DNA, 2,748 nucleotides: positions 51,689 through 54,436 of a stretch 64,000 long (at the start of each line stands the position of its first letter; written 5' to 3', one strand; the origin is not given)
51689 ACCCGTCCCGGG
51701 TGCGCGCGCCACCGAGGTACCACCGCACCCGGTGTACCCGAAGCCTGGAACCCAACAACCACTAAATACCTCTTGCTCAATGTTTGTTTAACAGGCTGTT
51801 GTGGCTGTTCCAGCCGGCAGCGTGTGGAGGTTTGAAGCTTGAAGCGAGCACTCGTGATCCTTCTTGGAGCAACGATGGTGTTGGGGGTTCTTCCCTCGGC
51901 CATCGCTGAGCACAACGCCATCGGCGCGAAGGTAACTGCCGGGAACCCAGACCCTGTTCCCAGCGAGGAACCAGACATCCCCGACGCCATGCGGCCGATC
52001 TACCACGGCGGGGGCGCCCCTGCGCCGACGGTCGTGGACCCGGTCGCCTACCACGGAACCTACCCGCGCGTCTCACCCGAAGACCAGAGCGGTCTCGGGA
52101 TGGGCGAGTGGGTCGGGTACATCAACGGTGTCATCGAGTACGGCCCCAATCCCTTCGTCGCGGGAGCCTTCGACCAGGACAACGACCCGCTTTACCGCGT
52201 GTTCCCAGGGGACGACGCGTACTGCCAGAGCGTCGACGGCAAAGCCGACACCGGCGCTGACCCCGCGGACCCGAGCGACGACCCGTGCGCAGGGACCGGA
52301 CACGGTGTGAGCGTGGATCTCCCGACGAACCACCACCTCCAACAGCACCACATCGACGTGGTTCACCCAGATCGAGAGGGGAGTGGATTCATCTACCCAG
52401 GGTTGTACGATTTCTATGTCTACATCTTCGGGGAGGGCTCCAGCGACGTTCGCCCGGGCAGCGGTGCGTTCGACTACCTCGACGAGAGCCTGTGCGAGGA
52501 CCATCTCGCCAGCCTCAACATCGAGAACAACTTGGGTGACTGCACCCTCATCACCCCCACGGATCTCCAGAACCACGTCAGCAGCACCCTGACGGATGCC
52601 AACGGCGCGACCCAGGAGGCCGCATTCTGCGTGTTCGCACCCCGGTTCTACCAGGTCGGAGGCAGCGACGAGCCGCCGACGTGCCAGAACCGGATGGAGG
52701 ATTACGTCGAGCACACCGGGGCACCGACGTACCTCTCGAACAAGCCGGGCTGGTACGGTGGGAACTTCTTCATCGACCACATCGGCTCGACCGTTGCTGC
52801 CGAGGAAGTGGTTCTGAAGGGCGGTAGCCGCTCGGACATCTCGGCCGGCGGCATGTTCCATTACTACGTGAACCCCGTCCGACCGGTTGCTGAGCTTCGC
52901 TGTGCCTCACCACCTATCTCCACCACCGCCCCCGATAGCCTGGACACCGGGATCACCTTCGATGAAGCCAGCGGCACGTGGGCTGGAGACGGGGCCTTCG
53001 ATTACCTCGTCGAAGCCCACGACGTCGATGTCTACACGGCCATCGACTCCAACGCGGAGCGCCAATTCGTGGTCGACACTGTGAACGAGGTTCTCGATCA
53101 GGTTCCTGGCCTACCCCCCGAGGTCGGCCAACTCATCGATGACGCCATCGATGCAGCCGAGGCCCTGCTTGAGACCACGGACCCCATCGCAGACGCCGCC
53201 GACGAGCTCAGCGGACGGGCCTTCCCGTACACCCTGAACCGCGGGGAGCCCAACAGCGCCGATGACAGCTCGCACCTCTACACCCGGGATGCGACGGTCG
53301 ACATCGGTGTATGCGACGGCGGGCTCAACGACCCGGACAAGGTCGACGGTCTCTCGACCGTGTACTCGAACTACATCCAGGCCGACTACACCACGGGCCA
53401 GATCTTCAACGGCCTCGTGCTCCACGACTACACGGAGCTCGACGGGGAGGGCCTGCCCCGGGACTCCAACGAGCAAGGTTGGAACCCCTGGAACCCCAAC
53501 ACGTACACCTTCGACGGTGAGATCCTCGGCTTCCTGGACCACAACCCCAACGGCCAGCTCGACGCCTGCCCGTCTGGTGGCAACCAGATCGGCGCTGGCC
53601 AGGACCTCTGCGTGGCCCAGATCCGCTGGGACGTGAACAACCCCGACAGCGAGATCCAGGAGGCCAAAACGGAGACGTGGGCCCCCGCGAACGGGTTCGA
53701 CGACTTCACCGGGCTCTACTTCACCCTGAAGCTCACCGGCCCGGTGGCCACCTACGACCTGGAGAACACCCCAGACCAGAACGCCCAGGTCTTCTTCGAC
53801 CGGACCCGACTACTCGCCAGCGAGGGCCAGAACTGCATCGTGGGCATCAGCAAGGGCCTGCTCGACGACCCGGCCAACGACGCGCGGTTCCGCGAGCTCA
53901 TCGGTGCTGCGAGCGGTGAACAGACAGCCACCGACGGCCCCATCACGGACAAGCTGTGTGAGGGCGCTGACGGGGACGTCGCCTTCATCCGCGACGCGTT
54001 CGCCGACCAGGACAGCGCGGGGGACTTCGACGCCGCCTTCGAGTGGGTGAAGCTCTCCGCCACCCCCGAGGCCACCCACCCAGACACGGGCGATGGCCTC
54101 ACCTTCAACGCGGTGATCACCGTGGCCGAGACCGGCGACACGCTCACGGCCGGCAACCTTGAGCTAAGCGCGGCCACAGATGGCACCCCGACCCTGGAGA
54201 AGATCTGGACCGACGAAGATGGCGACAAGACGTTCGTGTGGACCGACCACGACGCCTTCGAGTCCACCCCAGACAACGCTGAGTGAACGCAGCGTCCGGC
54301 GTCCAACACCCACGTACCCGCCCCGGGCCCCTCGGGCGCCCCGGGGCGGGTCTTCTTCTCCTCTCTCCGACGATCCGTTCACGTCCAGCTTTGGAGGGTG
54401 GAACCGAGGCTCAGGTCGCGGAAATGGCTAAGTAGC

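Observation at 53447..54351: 299-nt perfectly identical tract and near-identical 3' end between neighbouring paralogs: recent gene conversion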

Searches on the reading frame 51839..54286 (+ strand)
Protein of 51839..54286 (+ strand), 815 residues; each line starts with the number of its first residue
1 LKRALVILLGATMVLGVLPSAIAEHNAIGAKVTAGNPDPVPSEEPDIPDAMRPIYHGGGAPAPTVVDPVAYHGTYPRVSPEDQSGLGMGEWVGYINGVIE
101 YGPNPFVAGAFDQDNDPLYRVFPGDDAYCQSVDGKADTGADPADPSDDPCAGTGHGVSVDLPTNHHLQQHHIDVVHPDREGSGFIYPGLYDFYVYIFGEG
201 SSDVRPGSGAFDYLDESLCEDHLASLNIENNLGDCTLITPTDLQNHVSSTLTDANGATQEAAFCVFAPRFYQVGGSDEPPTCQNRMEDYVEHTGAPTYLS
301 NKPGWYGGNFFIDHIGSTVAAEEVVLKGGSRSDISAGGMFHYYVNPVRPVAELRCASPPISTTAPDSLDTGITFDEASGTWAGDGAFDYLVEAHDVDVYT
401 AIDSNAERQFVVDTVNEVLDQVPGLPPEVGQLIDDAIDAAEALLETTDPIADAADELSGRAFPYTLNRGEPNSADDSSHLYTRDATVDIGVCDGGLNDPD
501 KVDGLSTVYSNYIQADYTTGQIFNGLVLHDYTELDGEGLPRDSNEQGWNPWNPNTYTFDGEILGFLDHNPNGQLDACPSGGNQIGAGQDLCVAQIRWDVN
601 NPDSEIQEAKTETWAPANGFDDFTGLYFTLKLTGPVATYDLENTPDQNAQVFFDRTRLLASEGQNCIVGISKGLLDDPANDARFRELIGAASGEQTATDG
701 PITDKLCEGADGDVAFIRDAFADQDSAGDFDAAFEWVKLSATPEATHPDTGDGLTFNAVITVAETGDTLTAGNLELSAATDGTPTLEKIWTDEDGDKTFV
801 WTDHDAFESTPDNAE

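Call 5: search_protein_families(library=pfam, proteins=[window:51839-54286:+], max_evalue=0.01)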
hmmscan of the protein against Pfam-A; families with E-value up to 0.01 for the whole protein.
window:51839-54286:+ (815 aa): 0 families

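Call 16: find_encoding_contigs(protein=window:51839-54286:+, flank=10000, max_places=10)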
Protein window:51839-54286:+ (815 aa): no gene with exactly this product is on record in the collection.

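Call 56: search_protein_families(library=ncbifam, proteins=[window:51839-54286:+], max_evalue=0.1)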
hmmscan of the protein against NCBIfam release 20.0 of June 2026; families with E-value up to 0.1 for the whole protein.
window:51839-54286:+ (815 aa): 0 families
